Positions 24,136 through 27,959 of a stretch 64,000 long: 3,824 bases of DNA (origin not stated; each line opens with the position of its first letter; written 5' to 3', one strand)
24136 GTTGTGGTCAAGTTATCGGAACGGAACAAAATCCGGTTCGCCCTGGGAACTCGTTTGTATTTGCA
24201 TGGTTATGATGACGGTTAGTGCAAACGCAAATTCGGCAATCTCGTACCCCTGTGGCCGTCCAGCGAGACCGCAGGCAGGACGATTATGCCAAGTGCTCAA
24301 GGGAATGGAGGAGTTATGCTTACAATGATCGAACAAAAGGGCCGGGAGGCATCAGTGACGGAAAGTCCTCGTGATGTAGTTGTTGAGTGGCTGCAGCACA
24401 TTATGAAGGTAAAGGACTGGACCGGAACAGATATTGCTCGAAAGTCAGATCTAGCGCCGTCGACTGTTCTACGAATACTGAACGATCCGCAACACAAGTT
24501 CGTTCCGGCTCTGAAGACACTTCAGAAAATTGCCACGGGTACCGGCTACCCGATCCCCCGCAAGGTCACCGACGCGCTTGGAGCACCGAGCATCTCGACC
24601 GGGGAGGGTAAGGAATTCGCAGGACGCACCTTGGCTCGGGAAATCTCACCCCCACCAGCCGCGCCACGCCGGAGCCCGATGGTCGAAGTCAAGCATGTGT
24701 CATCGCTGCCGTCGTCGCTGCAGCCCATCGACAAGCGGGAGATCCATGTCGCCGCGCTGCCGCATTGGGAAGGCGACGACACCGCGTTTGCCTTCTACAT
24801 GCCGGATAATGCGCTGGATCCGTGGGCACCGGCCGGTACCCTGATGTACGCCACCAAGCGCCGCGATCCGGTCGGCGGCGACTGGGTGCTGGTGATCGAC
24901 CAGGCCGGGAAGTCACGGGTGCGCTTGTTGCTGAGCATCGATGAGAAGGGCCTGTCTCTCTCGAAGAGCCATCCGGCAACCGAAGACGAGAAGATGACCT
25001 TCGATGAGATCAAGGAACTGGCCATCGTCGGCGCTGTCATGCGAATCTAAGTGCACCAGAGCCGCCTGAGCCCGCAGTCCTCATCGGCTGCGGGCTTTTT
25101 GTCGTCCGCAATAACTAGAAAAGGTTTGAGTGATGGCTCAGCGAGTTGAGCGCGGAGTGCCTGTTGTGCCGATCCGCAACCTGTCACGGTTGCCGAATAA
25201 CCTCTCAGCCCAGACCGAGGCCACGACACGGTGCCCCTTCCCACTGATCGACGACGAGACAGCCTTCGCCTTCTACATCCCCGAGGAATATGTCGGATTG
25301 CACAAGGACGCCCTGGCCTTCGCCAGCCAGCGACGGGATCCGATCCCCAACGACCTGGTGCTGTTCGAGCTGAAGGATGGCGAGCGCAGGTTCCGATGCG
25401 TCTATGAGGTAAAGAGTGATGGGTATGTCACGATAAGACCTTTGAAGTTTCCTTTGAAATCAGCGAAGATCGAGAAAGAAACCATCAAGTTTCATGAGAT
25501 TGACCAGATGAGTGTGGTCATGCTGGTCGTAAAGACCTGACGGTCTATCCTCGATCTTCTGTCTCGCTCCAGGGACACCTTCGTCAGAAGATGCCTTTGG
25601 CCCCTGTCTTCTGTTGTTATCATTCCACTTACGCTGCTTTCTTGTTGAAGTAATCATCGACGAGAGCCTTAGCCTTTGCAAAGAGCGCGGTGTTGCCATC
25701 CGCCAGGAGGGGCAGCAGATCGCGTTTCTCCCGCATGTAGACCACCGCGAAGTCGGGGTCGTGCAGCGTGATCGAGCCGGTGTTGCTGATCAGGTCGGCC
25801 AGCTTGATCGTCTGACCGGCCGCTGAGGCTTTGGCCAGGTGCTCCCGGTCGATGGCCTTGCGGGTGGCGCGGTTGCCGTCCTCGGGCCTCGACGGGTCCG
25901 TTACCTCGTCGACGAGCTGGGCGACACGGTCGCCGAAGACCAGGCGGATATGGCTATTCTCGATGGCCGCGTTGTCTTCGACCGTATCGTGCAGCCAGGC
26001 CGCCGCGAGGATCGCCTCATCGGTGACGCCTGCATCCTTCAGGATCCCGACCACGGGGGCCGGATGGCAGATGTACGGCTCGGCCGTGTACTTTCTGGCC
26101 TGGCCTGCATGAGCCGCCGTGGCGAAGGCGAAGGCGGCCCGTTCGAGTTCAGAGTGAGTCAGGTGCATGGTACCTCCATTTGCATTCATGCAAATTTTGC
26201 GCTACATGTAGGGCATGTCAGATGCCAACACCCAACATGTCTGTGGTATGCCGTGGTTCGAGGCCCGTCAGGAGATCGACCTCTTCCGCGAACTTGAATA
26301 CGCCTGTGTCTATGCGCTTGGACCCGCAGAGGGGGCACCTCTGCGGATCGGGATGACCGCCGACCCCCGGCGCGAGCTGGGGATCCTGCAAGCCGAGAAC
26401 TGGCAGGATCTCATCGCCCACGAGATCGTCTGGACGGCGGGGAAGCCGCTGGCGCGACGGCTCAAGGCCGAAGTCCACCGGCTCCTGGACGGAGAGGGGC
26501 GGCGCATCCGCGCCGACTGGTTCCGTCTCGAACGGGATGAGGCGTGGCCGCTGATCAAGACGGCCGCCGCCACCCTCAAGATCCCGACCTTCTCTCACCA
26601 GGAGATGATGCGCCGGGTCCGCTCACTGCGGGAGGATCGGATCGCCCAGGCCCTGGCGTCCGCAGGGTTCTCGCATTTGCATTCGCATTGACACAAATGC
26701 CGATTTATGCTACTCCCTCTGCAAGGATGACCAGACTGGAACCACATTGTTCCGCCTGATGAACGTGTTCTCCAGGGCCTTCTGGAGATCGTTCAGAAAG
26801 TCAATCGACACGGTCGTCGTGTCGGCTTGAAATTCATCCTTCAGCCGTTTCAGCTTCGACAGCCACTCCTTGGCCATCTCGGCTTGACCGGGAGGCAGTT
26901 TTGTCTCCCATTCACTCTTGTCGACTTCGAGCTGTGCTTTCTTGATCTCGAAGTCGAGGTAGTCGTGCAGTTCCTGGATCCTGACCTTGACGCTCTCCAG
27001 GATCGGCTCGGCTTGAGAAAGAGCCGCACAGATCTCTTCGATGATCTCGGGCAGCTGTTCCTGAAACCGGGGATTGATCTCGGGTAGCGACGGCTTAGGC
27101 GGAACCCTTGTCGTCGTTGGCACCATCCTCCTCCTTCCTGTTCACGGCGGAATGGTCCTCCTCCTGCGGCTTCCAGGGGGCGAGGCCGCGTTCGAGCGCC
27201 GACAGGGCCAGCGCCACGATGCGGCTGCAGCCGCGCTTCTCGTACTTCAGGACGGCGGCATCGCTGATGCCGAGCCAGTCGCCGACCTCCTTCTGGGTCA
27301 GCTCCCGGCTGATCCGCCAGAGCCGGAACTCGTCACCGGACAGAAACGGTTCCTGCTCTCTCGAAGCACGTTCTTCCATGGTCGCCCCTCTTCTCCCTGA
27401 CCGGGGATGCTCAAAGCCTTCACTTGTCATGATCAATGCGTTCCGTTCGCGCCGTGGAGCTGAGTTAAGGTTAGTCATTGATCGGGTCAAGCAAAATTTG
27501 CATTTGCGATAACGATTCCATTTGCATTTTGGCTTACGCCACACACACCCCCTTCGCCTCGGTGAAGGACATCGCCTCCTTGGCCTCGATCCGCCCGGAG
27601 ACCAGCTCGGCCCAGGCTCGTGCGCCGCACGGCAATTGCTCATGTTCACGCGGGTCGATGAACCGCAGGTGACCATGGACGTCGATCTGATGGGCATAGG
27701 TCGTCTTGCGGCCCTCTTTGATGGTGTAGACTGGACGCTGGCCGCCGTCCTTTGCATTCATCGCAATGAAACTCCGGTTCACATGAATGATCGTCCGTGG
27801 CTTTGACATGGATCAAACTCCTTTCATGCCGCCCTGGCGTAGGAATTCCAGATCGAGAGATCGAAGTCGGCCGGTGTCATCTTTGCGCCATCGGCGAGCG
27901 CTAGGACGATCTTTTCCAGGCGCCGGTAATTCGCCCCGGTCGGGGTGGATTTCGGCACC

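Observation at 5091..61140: Genome-wide intergenic motif network (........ octamer / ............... / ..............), about 30 copies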

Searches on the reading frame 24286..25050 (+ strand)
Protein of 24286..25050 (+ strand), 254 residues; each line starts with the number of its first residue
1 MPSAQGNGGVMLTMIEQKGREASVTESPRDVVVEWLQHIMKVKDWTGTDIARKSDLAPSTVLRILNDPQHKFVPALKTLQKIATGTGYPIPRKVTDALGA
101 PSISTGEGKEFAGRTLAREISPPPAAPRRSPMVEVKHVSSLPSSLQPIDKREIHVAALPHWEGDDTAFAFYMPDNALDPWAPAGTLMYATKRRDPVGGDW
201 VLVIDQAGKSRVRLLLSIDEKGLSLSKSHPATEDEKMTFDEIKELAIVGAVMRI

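Call 13: search_protein_families(library=pfam, proteins=[window:24286-25050:+], max_evalue=0.01)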
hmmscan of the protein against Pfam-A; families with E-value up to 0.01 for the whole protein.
window:24286-25050:+ (254 aa): 2 families
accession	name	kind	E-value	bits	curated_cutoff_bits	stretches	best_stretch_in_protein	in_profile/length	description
PF01381.28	HTH_3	-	0.0027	18.1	23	1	43-90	8-52/55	Helix-turn-helix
PF09339.16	HTH_IclR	-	0.0039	17.4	22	0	44-66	18-40/52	IclR helix-turn-helix domain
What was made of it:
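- On λ/186 CI-type immunity repressor (protein 24286-25050): The window protein's own Pfam HTH hit is below threshold (call 13).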

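Call 32: search_protein_families(library=phrogs, proteins=[window:24286-25050:+], max_evalue=0.001)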
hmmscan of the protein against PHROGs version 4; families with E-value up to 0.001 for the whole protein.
window:24286-25050:+ (254 aa): 1 family
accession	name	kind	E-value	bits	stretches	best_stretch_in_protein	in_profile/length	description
phrog_1373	-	transcription regulation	0.00018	22.5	1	28-94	63-123/166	transcriptional regulator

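Call 45: search_solved_structures(query=window:24286-25050:+, max_evalue=1)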
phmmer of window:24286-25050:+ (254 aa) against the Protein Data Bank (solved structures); distinct sequences matched with E-value up to 1: 1.
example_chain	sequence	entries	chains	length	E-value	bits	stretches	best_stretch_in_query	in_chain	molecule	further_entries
5l0p_A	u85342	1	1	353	0.66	12.8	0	7-48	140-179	Transcription factor ETV6, Transcription factor ETV6, Transcription factor ETV6, Ferric up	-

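Call 78: find_homologous_proteins(query=window:24286-25050:+, max_evalue=0.00001)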
Query window:24286-25050:+ (254 aa): 158 proteins with E <= 0.00001 among 2423 candidates; the best 120 are listed.
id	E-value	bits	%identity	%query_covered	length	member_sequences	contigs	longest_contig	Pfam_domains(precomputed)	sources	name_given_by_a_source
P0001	7.3e-129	447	85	96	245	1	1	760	-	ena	-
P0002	3.7e-83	297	57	96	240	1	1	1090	PF13443.13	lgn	-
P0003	5.1e-81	290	58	93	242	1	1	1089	-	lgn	-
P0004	3.9e-78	281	57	90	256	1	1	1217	-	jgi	jgi:transcriptional regulator with XRE-family HTH domain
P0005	4.9e-78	280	56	93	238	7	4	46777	-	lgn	-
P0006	4.7e-77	277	58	90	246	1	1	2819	-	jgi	jgi:transcriptional regulator with XRE-family HTH domain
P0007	2.0e-75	272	55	94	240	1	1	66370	-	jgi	jgi:transcriptional regulator with XRE-family HTH domain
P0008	3.0e-75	271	55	89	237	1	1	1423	-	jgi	jgi:transcriptional regulator with XRE-family HTH domain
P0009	5.2e-75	270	55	92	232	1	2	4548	-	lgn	-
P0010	5.6e-75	270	54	90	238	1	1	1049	-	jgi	jgi:transcriptional regulator with XRE-family HTH domain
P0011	6.3e-75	270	59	88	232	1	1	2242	PF01381.29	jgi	jgi:transcriptional regulator with XRE-family HTH domain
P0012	8.9e-75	270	54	92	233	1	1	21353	-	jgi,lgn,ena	-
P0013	9.7e-75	269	55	89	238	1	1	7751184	-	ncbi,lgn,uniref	ncbi:transcriptional regulator with XRE-family HTH domain [Bradyrhizobium sp. AZCC 1610]|uniref:heli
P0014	2.0e-74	268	56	88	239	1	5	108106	PF13443.13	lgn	-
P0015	2.2e-74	268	54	92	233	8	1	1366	-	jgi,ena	-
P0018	7.2e-74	267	53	90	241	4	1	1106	PF13443.13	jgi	jgi:transcriptional regulator with XRE-family HTH domain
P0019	1.3e-73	266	54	92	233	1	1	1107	PF01381.29,PF13443.13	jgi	jgi:transcriptional regulator with XRE-family HTH domain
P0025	4.7e-73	264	54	89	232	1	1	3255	PF13443.13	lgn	-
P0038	1.7e-70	256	54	89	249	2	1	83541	PF01381.29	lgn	-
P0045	1.1e-69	253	52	90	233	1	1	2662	PF01381.29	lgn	-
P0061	1.4e-68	249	52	90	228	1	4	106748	PF01381.29,PF13443.13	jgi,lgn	jgi:transcriptional regulator with XRE-family HTH domain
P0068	7.2e-68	247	52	90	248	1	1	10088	PF13443.13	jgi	jgi:transcriptional regulator with XRE-family HTH domain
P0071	1.1e-67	246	52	90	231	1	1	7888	PF13443.13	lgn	-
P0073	1.2e-67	246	54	90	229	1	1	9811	PF13443.13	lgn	-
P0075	2.2e-67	245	48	96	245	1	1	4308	PF01381.29,PF13443.13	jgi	jgi:transcriptional regulator with XRE-family HTH domain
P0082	3.6e-66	241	52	89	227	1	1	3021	PF13443.13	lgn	-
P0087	8.7e-66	240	53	88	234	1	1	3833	PF13443.13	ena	-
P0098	4.4e-63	231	48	90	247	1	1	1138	PF01381.29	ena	-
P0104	7.2e-62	227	46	89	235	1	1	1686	PF01381.29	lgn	-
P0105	8.7e-62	227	48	90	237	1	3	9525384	-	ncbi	ncbi:UNVERIFIED_ORG: transcriptional regulator with XRE-family HTH domain [Bradyrhizobium japonicum]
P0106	1.7e-61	226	48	92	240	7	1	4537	PF01381.29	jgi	-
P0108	9.6e-61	224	46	90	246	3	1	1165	PF01381.29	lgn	-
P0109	1.1e-60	223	49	90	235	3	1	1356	PF00717.29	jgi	jgi:transcriptional regulator with XRE-family HTH domain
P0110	1.9e-60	223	47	92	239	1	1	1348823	PF13443.13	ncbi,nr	ncbi:helix-turn-helix transcriptional regulator [Bradyrhizobium sp. BRP05]|nr:helix-turn-helix trans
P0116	2.5e-59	219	48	90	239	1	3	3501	PF13443.13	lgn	-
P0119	1.2e-56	210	48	91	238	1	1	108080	PF13443.13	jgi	jgi:transcriptional regulator with XRE-family HTH domain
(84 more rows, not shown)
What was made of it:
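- On λ/186 CI-type immunity repressor (protein 24286-25050): Homologues carry PF01381 or PF13443, and one carries PF00717 (call 78).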

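Call 84: predict_structure(alignment_id=A2)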
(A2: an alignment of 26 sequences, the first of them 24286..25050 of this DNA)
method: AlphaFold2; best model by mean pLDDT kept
length: 254 residues; sequences in the alignment: 26
mean_pLDDT: 82.7   pTM: 0.52
mean pLDDT of the five models: 82.7, 82.4, 81.5, 81.1, 80.7
residues with pLDDT >= 90: 145; 70-90: 57; 50-70: 19; < 50: 33
segments of 3 or more residues with pLDDT < 50: 11-23, 104-120
pLDDT, mean of each block of 10 residues (from residue 1): 59 41 65 94 95 94 82 88 95 86 45 43 70 93 85 90 92 91 94 95 96 96 91 92 96 72
secondary structure, 60 per line:
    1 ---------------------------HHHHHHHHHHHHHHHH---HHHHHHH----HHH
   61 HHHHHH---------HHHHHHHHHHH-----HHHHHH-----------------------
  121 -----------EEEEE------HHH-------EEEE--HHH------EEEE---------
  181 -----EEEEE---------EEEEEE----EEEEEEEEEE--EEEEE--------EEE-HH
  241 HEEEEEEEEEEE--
elements in order: H28-43 H47-53 H58-66 H76-86 H92-97 E132-136 E153-156 E168-171 E186-190 E200-205 E210-219 E222-226 E235-237 E242-252
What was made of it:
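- On λ/186 CI-type immunity repressor (protein 24286-25050): The model has pLDDT 82.7, with five helices followed by a β domain (call 84).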

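Call 86: fold_search(model_id=the predicted structure, library=pdb)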
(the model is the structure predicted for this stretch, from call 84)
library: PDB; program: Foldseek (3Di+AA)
matches with E <= 10: 829; with E <= 0.001: 5
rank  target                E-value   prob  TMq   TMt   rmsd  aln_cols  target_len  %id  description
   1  2fjr_A                2.0e-04  1.00  0.29  0.37  12.7       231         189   16  Crystal Structure of Bacteriophage 186 (released 2006-06-13)
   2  6kkm_F                6.1e-04  0.97  0.29  0.23  20.3       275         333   10  Crystal structure of RbcL-Raf1 complex from Anabaena sp. PCC 7120 (released 2020-05-13)
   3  7jvt_C                7.8e-04  1.00  0.31  0.38  12.4       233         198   14  Crystal structure of a lambda-186 hybrid repressor (released 2021-09-08)
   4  6kkm_H                8.3e-04  0.95  0.28  0.22  21.0       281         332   10  Crystal structure of RbcL-Raf1 complex from Anabaena sp. PCC 7120 (released 2020-05-13)
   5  2hnf                  1.0e-03  1.00  0.28  0.49   7.0       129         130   13  Structure of a Hyper-cleavable Monomeric Fragment of Phage lambda Repressor Containing the Cleavage Site Region (released 2006-09-19)
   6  3bdn_A                1.1e-03  0.98  0.31  0.33  18.7       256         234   14  Crystal Structure of the Lambda Repressor (released 2008-04-15)
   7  2ho0                  1.4e-03  1.00  0.33  0.59   4.9       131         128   15  Structure of a Hyper-cleavable Monomeric Fragment of Phage Lambda Repressor Containing the Cleavage Site Region (released 2006-09-19)
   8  7jvt_D                1.4e-03  1.00  0.33  0.41  13.8       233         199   16  Crystal structure of a lambda-186 hybrid repressor (released 2021-09-08)
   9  6kkm_E                1.7e-03  0.98  0.29  0.23  19.6       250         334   11  Crystal structure of RbcL-Raf1 complex from Anabaena sp. PCC 7120 (released 2020-05-13)
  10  6kkn                  2.2e-03  0.95  0.31  0.25  18.9       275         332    8  Crystal structure of RuBisCO accumulation factor Raf1 from Anabaena sp. PCC 7120 (released 2020-05-13)
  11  8gmu_A                2.9e-03  1.00  0.35  0.62   4.5       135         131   16  Structure of lambda repressor in complex with RecA filament (released 2022-12-21)
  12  6kkm_G                4.2e-03  0.93  0.28  0.22  20.1       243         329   13  Crystal structure of RbcL-Raf1 complex from Anabaena sp. PCC 7120 (released 2020-05-13)
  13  1jhf_A                6.4e-03  0.99  0.34  0.43  11.8       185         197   16  LEXA G85D MUTANT (released 2001-09-19)
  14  3vk0_A                1.8e-02  1.00  0.24  0.62   4.1        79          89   19  Crystal Structure of hypothetical transcription factor NHTF from Neisseria (released 2012-03-14)
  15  4n31_B                1.8e-02  0.99  0.24  0.42   8.2       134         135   12  Structure and activity of Streptococcus pyogenes SipA: a signal peptidase homologue essential for pilus polymerisation (released 2014-08-20)
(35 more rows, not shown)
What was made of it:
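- On Dispersed repressor operators / stoperators (L5 gp71 type): The candidate repressor has a λ/186 CI-like fold (call 86).
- On λ/186 CI-type immunity repressor (protein 24286-25050): The top PDB matches are 186 CI, λ CI and LexA (call 86).
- Closest known: Coliphage 186 CI. Same: It is the best structural match of the candidate repressor (2fjr, E = 2e-4, call 86).
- The model (pLDDT 82.7) best matches phage 186 CI, λ CI and LexA (calls 84, 86).
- Tried and rejected: The fold search was needed instead (call 86).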

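Call 87: find_encoding_contigs(protein=P0119, flank=10000, max_places=1)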
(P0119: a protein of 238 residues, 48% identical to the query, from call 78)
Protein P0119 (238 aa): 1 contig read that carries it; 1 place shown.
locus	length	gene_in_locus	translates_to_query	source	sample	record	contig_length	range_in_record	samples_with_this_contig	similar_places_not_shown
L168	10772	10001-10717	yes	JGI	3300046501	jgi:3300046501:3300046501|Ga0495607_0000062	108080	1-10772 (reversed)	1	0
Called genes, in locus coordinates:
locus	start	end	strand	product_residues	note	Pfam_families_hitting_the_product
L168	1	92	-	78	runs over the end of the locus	-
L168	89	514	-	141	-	-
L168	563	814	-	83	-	-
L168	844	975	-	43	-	-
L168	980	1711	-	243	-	-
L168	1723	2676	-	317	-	PF09588:YqaJ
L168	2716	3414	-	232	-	PF00929:RNase_T, PF16473:Rv2179c-like (weak)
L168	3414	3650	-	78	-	-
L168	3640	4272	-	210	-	-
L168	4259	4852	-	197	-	-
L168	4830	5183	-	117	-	-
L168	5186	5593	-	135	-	-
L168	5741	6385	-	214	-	PF00436:SSB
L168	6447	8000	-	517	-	PF13662:Toprim_4 (weak), PF03796:DnaB_C, PF13481:AAA_25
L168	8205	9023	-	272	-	PF13730:HTH_36 (faint)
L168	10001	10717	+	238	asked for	PF13443:HTH_26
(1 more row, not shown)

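Call 88: find_encoding_contigs(protein=P0105, flank=10000, max_places=1)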
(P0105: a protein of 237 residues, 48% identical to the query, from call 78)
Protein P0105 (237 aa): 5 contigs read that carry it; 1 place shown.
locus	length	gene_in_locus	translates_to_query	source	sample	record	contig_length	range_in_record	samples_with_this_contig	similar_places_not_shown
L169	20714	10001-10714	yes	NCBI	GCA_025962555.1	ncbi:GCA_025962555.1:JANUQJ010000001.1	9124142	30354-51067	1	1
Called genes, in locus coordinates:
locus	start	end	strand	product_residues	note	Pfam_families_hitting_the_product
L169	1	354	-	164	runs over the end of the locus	-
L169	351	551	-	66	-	-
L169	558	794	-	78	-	-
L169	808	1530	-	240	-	-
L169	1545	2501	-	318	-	PF09588:YqaJ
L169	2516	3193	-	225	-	PF00929:RNase_T, PF16473:Rv2179c-like (weak)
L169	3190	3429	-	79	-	-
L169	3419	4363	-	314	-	PF04055:Radical_SAM (weak)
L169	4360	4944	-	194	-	-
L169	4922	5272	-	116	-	-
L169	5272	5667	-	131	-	-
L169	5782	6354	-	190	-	PF00436:SSB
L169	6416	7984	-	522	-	PF03796:DnaB_C (weak), PF13481:AAA_25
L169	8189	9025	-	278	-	PF13730:HTH_36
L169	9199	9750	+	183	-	-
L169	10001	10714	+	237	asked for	-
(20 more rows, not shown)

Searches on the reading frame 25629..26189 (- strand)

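Call 13: search_protein_families(library=pfam, proteins=[window:25629-26189:-], max_evalue=0.01)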
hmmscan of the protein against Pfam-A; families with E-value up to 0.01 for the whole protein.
window:25629-26189:- (186 aa): 1 family
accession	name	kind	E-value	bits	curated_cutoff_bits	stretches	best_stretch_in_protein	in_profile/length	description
PF13328.12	HD_4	-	6.4e-15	55.7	27.2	1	19-120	1-101/156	HD domain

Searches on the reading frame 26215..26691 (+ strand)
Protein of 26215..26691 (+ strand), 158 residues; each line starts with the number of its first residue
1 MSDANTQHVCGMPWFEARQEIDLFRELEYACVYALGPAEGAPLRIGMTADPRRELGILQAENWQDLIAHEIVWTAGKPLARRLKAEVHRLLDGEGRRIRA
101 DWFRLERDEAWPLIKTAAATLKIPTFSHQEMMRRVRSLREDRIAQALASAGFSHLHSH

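Call 13: search_protein_families(library=pfam, proteins=[window:26215-26691:+], max_evalue=0.01)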
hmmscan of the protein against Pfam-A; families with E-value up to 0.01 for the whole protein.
window:26215-26691:+ (158 aa): 1 family
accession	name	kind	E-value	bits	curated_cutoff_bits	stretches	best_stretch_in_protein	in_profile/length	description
PF10544.15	T5orf172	-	0.0057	17.6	20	0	32-110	3-93/101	T5orf172 domain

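Call 32: search_protein_families(library=phrogs, proteins=[window:26215-26691:+], max_evalue=0.001)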
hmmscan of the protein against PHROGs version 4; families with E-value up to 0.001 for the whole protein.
window:26215-26691:+ (158 aa): 0 families

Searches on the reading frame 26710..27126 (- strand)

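Call 13: search_protein_families(library=pfam, proteins=[window:26710-27126:-], max_evalue=0.01)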
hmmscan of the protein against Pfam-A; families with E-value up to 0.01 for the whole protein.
window:26710-27126:- (138 aa): 1 family
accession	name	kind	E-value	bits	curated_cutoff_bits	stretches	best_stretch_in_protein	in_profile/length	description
PF14942.11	Muted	-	0.0073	16.9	26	0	14-102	56-142/146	Organelle biogenesis, Muted-like protein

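Call 32: search_protein_families(library=phrogs, proteins=[window:26710-27126:-], max_evalue=0.001)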
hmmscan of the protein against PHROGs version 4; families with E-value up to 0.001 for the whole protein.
window:26710-27126:- (138 aa): 0 families

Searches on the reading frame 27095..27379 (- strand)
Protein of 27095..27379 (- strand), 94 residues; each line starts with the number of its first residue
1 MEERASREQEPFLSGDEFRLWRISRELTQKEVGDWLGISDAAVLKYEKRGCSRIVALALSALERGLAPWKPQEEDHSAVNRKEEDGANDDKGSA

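Call 32: search_protein_families(library=phrogs, proteins=[window:27095-27379:-], max_evalue=0.001)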
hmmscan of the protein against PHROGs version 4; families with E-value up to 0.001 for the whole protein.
window:27095-27379:- (94 aa): 2 families
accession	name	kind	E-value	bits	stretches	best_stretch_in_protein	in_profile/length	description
phrog_6962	-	unknown function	3.6e-08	34.6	1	15-62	3-50/73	-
phrog_7241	-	transcription regulation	7.1e-05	23.9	1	18-50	66-98/122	transcriptional regulator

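Call 46: search_solved_structures(query=window:27095-27379:-, max_evalue=1)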
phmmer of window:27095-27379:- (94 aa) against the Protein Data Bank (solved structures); distinct sequences matched with E-value up to 1: 2.
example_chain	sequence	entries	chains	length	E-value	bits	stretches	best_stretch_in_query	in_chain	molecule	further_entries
4ghj_A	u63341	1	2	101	0.027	17.8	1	15-58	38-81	Probable transcriptional regulator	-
9isn_F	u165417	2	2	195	0.24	14.7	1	17-58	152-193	ECF sigma factor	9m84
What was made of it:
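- Tried and rejected: PDB sequence search with the CI-like and Cro-like proteins: nothing significant (calls 45, 46).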

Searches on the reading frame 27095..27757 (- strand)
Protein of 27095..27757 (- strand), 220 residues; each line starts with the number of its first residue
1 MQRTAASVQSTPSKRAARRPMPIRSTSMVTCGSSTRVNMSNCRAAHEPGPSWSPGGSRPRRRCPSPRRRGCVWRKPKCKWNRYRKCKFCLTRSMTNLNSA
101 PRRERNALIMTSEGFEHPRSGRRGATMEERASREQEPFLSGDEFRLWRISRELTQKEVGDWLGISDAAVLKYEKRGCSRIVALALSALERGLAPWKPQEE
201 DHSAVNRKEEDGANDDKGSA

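Call 13: search_protein_families(library=pfam, proteins=[window:27095-27757:-], max_evalue=0.01)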
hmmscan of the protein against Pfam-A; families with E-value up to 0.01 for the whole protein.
window:27095-27757:- (220 aa): 2 families
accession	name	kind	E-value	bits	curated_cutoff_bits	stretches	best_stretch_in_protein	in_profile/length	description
PF13560.12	HTH_31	-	0.0012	19.6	27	1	141-175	3-37/64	Helix-turn-helix domain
PF04545.22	Sigma70_r4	-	0.0085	16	24.1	0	151-179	19-47/50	Sigma-70, region 4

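Call 32: search_protein_families(library=phrogs, proteins=[window:27095-27757:-], max_evalue=0.001)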
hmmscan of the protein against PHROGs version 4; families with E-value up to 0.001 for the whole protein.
window:27095-27757:- (220 aa): 2 families
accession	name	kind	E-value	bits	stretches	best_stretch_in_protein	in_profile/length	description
phrog_6962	-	unknown function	7.1e-08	33.6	1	141-188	3-50/73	-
phrog_7241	-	transcription regulation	0.00036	21.6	1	144-176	66-98/122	transcriptional regulator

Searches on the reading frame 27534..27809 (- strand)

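Call 32: search_protein_families(library=phrogs, proteins=[window:27534-27809:-], max_evalue=0.001)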
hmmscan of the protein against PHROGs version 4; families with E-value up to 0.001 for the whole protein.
window:27534-27809:- (91 aa): 1 family
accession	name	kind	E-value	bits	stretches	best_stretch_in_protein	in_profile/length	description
phrog_8676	-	unknown function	4.9e-16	59.6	1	3-79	5-86/91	-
